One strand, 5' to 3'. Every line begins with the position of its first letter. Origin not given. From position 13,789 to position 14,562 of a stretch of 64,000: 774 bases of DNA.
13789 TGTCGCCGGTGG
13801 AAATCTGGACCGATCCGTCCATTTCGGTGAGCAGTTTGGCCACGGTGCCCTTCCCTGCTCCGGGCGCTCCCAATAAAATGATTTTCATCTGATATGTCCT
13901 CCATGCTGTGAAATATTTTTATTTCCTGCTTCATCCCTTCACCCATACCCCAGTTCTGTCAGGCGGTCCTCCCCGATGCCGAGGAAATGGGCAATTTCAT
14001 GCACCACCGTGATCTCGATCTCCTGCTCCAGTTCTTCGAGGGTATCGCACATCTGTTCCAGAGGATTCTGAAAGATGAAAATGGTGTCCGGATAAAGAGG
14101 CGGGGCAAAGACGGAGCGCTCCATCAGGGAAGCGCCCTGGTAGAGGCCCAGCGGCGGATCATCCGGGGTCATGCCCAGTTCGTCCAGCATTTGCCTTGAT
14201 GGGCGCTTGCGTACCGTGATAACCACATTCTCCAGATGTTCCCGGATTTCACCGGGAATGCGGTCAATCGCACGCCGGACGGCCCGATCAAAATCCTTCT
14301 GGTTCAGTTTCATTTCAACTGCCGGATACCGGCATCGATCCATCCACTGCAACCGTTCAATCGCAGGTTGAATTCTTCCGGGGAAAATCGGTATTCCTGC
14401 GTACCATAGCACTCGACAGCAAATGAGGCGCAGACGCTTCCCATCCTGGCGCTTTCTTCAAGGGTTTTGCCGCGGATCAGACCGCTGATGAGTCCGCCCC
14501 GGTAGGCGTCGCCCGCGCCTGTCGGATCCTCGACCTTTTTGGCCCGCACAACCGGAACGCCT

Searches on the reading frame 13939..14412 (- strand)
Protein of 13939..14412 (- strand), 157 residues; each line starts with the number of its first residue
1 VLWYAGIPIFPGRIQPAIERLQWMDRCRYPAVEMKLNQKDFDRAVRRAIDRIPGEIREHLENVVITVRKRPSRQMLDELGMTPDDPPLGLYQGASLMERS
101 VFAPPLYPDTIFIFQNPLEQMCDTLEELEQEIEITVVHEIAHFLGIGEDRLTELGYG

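Call 14: search_protein_families(library=pfam, proteins=[window:13939-14412:-], max_evalue=0.001)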
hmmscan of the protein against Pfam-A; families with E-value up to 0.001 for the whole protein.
window:13939-14412:- (157 aa): 1 family
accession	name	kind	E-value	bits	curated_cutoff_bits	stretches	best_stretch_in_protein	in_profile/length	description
PF06262.17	Zincin_1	-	2e-26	92.2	22.4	1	60-155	1-96/97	Zincin-like metallopeptidase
